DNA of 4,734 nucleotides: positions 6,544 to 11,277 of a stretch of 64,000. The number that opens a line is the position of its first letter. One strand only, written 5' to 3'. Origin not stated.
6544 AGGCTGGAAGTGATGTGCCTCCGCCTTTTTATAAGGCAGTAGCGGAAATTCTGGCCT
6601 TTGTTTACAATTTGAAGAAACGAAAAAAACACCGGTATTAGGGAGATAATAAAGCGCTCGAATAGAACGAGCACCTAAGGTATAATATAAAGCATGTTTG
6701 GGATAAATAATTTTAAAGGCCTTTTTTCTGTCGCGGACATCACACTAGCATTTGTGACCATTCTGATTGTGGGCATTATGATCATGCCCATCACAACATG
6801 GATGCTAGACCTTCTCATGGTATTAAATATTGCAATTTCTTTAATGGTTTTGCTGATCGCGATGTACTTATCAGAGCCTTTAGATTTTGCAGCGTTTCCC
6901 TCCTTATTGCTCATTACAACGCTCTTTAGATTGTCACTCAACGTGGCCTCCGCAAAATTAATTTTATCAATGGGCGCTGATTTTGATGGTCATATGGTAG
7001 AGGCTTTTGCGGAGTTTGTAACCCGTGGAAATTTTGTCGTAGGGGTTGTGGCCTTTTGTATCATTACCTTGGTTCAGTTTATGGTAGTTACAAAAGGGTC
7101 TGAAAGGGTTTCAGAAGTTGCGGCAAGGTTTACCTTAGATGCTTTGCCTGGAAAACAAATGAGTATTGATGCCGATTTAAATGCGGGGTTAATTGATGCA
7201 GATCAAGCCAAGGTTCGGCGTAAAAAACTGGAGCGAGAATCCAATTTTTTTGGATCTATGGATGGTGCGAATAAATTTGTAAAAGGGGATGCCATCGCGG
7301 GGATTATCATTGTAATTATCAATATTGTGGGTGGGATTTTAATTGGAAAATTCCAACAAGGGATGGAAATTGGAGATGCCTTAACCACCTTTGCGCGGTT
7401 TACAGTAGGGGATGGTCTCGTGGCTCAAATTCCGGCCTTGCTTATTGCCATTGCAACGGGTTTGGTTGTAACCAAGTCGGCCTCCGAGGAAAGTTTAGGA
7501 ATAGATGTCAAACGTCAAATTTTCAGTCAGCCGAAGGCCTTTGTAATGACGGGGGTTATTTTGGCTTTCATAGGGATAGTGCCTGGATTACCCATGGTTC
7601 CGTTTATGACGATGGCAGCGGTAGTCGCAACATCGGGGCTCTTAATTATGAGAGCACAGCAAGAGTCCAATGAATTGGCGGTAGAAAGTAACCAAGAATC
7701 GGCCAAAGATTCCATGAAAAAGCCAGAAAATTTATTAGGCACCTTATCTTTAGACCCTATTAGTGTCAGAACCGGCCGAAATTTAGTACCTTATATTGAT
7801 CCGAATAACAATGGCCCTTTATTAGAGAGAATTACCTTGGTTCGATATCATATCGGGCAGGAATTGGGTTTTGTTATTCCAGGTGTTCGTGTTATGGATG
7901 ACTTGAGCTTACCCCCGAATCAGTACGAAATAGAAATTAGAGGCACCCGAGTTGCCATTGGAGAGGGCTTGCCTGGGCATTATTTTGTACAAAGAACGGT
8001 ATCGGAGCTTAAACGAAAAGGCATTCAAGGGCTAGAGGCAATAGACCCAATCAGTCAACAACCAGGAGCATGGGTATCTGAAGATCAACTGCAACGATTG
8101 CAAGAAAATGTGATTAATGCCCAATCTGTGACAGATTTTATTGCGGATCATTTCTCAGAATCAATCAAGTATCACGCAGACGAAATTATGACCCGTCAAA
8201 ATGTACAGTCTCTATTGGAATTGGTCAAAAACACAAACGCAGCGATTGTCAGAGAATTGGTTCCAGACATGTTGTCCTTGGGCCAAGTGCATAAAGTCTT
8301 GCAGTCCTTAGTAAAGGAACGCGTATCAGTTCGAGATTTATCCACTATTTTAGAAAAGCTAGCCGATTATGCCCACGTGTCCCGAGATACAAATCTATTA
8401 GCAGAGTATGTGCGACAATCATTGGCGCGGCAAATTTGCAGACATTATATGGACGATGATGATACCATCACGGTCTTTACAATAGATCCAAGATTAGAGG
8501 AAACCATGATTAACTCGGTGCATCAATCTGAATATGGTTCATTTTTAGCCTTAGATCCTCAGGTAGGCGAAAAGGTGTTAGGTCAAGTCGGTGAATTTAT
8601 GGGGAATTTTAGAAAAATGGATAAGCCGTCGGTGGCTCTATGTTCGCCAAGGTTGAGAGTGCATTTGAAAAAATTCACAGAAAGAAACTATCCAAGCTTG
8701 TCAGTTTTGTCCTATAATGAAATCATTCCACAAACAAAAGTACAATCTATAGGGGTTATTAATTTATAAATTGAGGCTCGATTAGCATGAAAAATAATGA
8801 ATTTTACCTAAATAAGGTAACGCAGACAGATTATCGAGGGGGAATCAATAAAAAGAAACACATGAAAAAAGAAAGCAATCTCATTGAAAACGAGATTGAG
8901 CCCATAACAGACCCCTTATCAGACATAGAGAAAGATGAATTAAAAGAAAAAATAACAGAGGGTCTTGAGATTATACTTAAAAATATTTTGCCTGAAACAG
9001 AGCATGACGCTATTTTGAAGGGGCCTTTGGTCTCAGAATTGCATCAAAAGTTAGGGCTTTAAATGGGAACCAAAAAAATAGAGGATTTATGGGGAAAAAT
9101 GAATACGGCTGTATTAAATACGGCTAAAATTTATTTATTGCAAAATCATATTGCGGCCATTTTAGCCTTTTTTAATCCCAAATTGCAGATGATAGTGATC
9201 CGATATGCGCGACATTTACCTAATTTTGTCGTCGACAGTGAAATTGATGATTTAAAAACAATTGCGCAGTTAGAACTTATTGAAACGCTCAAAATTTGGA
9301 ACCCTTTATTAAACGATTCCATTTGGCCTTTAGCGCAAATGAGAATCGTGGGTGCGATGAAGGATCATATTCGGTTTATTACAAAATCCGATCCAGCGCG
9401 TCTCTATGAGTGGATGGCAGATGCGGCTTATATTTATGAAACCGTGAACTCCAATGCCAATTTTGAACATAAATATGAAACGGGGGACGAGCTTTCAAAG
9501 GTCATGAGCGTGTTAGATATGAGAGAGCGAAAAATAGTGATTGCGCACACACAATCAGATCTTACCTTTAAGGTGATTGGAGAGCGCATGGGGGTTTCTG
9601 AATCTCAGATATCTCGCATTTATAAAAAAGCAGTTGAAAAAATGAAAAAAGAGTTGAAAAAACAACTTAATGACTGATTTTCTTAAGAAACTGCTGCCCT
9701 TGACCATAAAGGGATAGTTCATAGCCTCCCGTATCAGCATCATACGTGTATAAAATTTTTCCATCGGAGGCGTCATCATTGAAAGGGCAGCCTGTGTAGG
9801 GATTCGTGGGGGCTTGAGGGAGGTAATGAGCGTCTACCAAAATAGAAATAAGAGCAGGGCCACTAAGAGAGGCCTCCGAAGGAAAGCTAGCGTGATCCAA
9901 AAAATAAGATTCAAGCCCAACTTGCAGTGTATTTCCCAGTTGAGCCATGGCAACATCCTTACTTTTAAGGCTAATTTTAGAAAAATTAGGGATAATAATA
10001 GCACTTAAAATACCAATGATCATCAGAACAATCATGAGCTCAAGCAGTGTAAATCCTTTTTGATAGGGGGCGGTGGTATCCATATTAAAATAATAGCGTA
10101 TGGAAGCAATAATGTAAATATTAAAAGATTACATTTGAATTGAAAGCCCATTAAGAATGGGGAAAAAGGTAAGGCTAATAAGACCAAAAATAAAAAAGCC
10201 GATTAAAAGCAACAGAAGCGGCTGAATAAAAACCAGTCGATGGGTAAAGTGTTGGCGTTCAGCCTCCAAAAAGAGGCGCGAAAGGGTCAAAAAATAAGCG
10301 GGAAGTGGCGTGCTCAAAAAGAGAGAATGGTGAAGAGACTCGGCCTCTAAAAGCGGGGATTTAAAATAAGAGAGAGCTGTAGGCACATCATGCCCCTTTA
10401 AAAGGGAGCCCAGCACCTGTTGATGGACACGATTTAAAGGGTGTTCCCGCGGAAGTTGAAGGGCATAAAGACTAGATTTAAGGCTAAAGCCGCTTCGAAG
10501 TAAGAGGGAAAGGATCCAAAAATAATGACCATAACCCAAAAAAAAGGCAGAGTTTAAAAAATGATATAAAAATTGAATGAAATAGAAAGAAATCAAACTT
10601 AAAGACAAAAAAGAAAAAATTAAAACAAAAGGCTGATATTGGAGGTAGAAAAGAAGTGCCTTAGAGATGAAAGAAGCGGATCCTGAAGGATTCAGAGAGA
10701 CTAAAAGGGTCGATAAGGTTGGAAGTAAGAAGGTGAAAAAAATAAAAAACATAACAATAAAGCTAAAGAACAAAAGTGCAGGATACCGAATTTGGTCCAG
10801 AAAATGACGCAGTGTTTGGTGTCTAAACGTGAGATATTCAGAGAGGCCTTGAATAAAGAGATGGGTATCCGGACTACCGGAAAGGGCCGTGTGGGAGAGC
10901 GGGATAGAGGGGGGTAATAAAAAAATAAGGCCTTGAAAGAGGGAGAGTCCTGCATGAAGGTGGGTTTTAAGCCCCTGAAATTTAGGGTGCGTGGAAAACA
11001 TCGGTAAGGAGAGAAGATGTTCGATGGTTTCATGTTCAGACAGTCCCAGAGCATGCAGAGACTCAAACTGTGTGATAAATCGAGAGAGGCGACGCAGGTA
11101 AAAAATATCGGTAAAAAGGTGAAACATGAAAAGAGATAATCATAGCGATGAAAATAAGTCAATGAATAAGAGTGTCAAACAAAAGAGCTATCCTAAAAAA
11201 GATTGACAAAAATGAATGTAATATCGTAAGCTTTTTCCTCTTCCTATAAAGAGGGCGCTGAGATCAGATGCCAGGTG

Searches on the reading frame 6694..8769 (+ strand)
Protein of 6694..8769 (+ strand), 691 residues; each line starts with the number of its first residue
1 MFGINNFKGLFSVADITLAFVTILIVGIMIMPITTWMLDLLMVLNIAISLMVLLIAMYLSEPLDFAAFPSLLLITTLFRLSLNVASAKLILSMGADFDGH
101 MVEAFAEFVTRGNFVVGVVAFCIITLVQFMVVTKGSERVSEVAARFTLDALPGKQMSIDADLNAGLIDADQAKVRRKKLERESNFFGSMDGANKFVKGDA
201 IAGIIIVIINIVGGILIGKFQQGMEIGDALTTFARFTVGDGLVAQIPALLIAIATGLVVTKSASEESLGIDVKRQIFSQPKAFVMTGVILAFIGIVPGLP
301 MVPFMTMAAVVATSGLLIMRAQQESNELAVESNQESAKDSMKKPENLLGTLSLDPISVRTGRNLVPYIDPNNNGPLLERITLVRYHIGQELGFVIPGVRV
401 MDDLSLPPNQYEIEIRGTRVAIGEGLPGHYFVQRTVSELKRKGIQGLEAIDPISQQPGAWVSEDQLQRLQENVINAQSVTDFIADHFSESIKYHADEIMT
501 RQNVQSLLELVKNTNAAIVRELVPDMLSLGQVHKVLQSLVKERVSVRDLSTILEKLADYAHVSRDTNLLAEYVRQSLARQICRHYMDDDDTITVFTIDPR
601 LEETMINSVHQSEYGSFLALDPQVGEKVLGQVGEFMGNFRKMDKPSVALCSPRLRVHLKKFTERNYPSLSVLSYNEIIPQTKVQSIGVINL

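Call 5: search_protein_families(library=pfam, proteins=[window:6694-8769:+], max_evalue=0.001)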
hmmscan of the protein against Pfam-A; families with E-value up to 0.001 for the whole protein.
window:6694-8769:+ (691 aa): 1 family
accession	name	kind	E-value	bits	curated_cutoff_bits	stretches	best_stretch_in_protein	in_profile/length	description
PF00771.25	FHIPEP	-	1.1e-243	811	29.1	1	25-681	1-656/657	FHIPEP family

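Call 19: find_related_loci(query=window:6694-8769:+, collection=genome_contigs, flank=10000)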
Query window:6694-8769:+ (691 aa) in genome_contigs; peptide patterns used: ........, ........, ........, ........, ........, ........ (x = any residue, [..] = any of these).
40 stretches matched a pattern; 5 encode a relative of the query (tblastn E <= 1e-3); 5 distinct loci.
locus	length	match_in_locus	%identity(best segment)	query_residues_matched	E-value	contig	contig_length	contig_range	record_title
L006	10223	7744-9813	78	1-690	0e+0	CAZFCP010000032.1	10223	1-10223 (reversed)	MAG TPA_asm: uncultured Candidatus Marinamargulisbacteria bacterium isolate SRP219642_co4_549 genome assembly, contig: N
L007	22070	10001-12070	71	1-690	0e+0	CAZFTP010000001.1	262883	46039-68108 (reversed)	MAG TPA_asm: uncultured Candidatus Marinamargulisbacteria bacterium isolate SRP090828_co4_176 genome assembly, contig: N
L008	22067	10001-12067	61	1-691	0e+0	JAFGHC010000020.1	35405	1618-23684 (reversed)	MAG: Candidatus Saganbacteria bacterium isolate Zod_Metabat.143 k87_7349434, whole genome shotgun sequence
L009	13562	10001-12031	59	1-691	0e+0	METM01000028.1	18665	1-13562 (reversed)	MAG: candidate division WOR-1 bacterium RIFCSPHIGHO2_01_FULL_53_15 rifcsphigho2_01_scaffold_7440, whole genome shotgun s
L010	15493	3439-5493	81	6-690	0e+0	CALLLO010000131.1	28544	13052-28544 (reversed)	MAG: uncultured Candidatus Marinamargulisbacteria bacterium isolate S3_Bin_Bin_107_1 genome assembly, contig: c_00000316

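Call 35: search_protein_families(library=pfam, proteins=[L007:995-2047:+, L007:2047-2760:+, L007:2866-4536:+, L007:5799-6083:+, L007:6067-6852:+, L007:12329-12934:+, L007:12985-14757:+, L007:15328-16824:+, L007:17022-18446:+, L007:18995-20671:-], max_evalue=0.01)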
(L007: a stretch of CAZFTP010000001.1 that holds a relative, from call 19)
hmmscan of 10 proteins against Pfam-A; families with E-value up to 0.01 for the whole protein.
L007:995-2047:+ (350 aa): 1 family
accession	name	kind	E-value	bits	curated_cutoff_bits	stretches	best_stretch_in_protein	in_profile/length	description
PF04055.27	Radical_SAM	-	3.4e-11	44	29.5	1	27-195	3-165/166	Radical SAM superfamily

L007:2047-2760:+ (237 aa): 1 family
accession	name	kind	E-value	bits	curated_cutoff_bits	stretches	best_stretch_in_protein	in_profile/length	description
PF02120.21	Flg_hook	-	0.0093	16.2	29.8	0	149-205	23-80/85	Flagellar hook-length control protein FliK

L007:2866-4536:+ (556 aa): 2 families
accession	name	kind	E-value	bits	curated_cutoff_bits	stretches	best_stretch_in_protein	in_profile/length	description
PF01052.25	FliMN_C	-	4.8e-19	68.5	23.8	1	247-312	3-69/73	Type III flagellar switch regulator (C-ring) FliN C-term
PF02154.20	FliM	-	7.9e-09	36.1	27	1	57-200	19-164/192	Flagellar motor switch protein FliM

L007:5799-6083:+ (94 aa): 1 family
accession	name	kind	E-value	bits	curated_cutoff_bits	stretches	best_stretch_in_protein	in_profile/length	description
PF04347.18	FliO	-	1.6e-08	35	22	1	37-85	20-68/91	Flagellar biosynthesis protein, FliO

L007:6067-6852:+ (261 aa): 1 family
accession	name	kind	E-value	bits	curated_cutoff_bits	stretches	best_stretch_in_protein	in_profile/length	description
PF00813.25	FliP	-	1.1e-76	257.5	26.9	1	65-256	2-191/191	FliP family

L007:12329-12934:+ (201 aa): 2 families
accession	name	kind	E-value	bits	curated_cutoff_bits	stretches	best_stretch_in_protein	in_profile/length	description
PF04545.22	Sigma70_r4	-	2.3e-12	46.7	24.1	1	147-196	1-50/50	Sigma-70, region 4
PF08281.18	Sigma70_r4_2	-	6.4e-06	26.2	25.7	1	144-193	4-53/54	Sigma-70, region 4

L007:12985-14757:+ (590 aa): 2 families
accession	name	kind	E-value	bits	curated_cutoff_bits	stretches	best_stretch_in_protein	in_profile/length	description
PF00069.31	Pkinase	-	3.7e-28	99.1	31.7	1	324-589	4-263/263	Protein kinase domain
PF07714.23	PK_Tyr_Ser-Thr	-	7.9e-17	61.9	23.1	1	323-584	3-255/258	Protein tyrosine and serine/threonine kinase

L007:15328-16824:+ (498 aa): 0 families

L007:17022-18446:+ (474 aa): 2 families
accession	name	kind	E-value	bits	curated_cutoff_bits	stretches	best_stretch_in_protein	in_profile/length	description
PF00120.29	Gln-synt_C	-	1.7e-135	452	24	1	107-471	2-344/344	Glutamine synthetase, catalytic domain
PF03951.24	Gln-synt_N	-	8.3e-30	102.7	33.4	1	19-99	2-82/82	Glutamine synthetase, beta-Grasp domain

L007:18995-20671:- (558 aa): 4 families
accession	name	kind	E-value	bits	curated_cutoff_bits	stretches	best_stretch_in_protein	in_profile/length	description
PF13519.12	VWA_2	-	1.2e-34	119.6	27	2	81-189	1-107/107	von Willebrand factor type A domain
PF00092.34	VWA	-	8.8e-27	94.9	23.8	2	80-221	1-144/174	von Willebrand factor type A domain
PF01882.25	DUF58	-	1.9e-06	27.7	23.4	0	348-464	33-144/216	Protein of unknown function DUF58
PF05762.20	VWA_CoxE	-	0.0074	16.2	26.4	0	120-215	90-186/222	VWA domain containing CoxE-like protein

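Call 36: search_protein_families(library=pfam, proteins=[L008:139-525:+, L008:535-1209:+, L008:1315-1704:+, L008:2021-3298:+, L008:3463-4197:+, L008:4191-5015:+, L008:5025-6215:+, L008:12693-13490:+, L008:13322-14263:-, L008:14268-15557:-], max_evalue=0.01)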
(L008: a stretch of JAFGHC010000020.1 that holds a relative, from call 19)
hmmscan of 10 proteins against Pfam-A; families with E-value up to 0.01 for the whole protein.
L008:139-525:+ (128 aa): 0 families

L008:535-1209:+ (224 aa): 0 families

L008:1315-1704:+ (129 aa): 0 families

L008:2021-3298:+ (425 aa): 3 families
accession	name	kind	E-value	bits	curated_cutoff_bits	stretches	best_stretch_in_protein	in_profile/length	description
PF08245.18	Mur_ligase_M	-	7.6e-46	157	24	1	99-271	1-200/200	Mur ligase middle domain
PF02875.26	Mur_ligase_C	-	4.1e-16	60.4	28.4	1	293-408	1-127/127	Mur ligase, glutamate ligase domain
PF01225.30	Mur_ligase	-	2e-06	28.5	21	1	31-68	2-44/95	Mur ligase family, catalytic domain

L008:3463-4197:+ (244 aa): 1 family
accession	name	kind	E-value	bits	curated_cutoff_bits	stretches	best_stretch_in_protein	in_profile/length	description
PF02120.21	Flg_hook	-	5.9e-09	36.1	29.8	1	172-239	9-77/85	Flagellar hook-length control protein FliK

L008:4191-5015:+ (274 aa): 2 families
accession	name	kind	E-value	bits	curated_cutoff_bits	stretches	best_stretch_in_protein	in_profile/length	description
PF22692.1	LlgE_F_G_D1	-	1.2e-07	32.2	27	1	94-165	1-62/64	Flagellar hook protein FlgE/F/G D1 domain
PF00460.25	Flg_bb_rod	-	0.0024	18.2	20.7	1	8-35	4-31/31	Flagella basal body rod protein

L008:5025-6215:+ (396 aa): 2 families
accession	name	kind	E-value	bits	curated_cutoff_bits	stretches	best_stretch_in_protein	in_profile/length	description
PF01052.25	FliMN_C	-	9.2e-13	48.4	23.8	1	251-319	3-70/73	Type III flagellar switch regulator (C-ring) FliN C-term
PF02154.20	FliM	-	0.0012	19.2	27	1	49-229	7-189/192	Flagellar motor switch protein FliM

L008:12693-13490:+ (265 aa): 0 families

L008:13322-14263:- (313 aa): 1 family
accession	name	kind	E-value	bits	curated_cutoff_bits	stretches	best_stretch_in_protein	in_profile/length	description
PF00146.26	NADHdh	-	8.9e-74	249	27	1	15-303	9-296/298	NADH dehydrogenase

L008:14268-15557:- (429 aa): 2 families
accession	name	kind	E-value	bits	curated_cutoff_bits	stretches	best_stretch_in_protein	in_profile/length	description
PF00346.24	Complex1_49kDa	-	1.2e-67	228.3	24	2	146-314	2-170/271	Respiratory-chain NADH dehydrogenase, 49 Kd subunit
PF00374.24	NiFeSe_Hases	-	7.2e-12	45.4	25.8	1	70-138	1-69/508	Nickel-dependent hydrogenase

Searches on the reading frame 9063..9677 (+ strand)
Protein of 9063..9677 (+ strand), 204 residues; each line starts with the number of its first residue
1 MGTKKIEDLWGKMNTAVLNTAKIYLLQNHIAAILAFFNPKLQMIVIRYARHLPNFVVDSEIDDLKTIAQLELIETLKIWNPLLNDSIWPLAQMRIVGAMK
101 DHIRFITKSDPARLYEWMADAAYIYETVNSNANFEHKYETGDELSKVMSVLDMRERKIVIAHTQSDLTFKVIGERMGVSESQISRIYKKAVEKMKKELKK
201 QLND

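Call 5: search_protein_families(library=pfam, proteins=[window:9063-9677:+], max_evalue=0.001)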
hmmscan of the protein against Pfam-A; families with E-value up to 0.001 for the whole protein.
window:9063-9677:+ (204 aa): 4 families
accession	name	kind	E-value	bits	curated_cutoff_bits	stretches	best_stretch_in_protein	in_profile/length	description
PF04545.22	Sigma70_r4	-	3.7e-11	42.8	24.1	1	148-196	2-50/50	Sigma-70, region 4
PF13613.12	HTH_Tnp_4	-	7.9e-05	22.6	27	1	167-199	20-52/53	Helix-turn-helix of DDE superfamily endonuclease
PF08281.18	Sigma70_r4_2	-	0.00021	21.3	25.7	1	143-194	3-54/54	Sigma-70, region 4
PF13384.12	HTH_23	-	0.00072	19.7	24.6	0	153-189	4-40/50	Homeodomain-like domain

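Call 7: search_protein_families(library=ncbifam, proteins=[window:9063-9677:+], max_evalue=1)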
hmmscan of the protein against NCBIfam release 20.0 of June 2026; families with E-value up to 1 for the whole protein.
window:9063-9677:+ (204 aa): 45 families (the best 25 are shown)
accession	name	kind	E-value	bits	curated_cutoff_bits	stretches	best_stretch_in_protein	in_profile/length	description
NF005413.0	PRK06986.1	subfamily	4.2e-17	62.8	201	2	139-201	177-239/241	RNA polymerase sigma factor FliA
TIGR02937.1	sigma70-ECF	superfamily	1.5e-16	60.4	42.9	1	45-198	14-165/165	sigma-70 family RNA polymerase sigma factor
TIGR02479.1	FliA_WhiG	subfamily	9.6e-16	58.2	189.6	2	133-199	158-224/224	FliA/WhiG family RNA polymerase sigma factor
TIGR02980.1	SigBFG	subfamily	2.1e-13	50.5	234.35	1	120-198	148-226/227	SigB/SigF/SigG family RNA polymerase sigma factor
NF005809.0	PRK07670.1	equivalog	8.2e-11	41.9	326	1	138-201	190-253/255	FliA/WhiG family RNA polymerase sigma factor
NF004935.0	PRK06288.1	equivalog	7.6e-10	38.9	343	1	131-200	196-264/270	RNA polymerase sigma factor WhiG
TIGR02885.1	spore_sigF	equivalog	3.9e-08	33.4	321.45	1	121-198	154-231/231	RNA polymerase sporulation sigma factor SigF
TIGR02941.1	Sigma_B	equivalog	4.8e-08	32.8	315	1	134-197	186-252/255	RNA polymerase sigma factor SigB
NF006071.0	PRK08215.1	equivalog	9.7e-08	31.9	372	1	114-198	173-257/258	RNA polymerase sporulation sigma factor SigG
NF004052.0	PRK05572.1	subfamily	1.1e-07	31.6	311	1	143-199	195-251/252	SigF/SigG family RNA polymerase sporulation sigma factor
NF005248.0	PRK06759.1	equivalog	1.2e-07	31.6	133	1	129-199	85-155/156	RNA polymerase factor sigma-70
NF005143.0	PRK06596.1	subfamily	2e-07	30.8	241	1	111-200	193-283/285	RNA polymerase factor sigma-32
NF004572.0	PRK05911.1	equivalog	2.6e-07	30.3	378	1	137-198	192-253/257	RNA polymerase sigma factor sigma-28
NF004471.0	PRK05803.1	subfamily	3.3e-07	29.8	252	1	142-201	168-231/235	RNA polymerase sporulation sigma factor SigK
TIGR02850.1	spore_sigG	equivalog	4.9e-07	29.5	457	1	114-197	170-253/254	RNA polymerase sporulation sigma factor SigG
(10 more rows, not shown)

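Call 113: search_solved_structures(query=window:9063-9677:+, max_evalue=0.001)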
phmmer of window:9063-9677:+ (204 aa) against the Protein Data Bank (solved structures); distinct sequences matched with E-value up to 0.001: 4.
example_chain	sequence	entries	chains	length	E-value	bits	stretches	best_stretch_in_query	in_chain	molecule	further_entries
9wsf_A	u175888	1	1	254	2.8e-06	30.5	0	144-197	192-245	RNA polymerase sigma factor FliA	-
9wsm_F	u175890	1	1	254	2.9e-06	30.5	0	144-197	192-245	RNA polymerase sigma factor FliA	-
6pmi_F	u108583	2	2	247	3.3e-05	27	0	146-202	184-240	RNA polymerase sigma factor FliA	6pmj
8x6g_H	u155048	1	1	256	0.00073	22.6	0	144-196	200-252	RNA polymerase sigma factor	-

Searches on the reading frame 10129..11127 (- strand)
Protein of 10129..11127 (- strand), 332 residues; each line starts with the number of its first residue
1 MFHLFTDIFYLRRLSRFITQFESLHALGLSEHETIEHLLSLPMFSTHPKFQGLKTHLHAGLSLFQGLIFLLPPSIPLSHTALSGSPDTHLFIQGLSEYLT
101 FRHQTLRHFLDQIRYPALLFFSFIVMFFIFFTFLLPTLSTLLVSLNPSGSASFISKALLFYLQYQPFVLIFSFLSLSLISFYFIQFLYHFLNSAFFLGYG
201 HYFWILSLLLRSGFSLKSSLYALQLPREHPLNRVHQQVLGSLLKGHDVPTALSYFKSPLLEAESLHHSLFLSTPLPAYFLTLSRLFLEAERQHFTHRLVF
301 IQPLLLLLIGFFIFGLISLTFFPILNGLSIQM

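Call 5: search_protein_families(library=pfam, proteins=[window:10129-11127:-], max_evalue=0.001)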
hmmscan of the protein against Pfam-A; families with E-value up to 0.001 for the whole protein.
window:10129-11127:- (332 aa): 1 family
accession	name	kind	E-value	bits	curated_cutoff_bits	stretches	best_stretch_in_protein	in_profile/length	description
PF00482.28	T2SSF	-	5e-09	36.6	25.2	1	206-322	5-124/125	Type II secretion system (T2SS), protein F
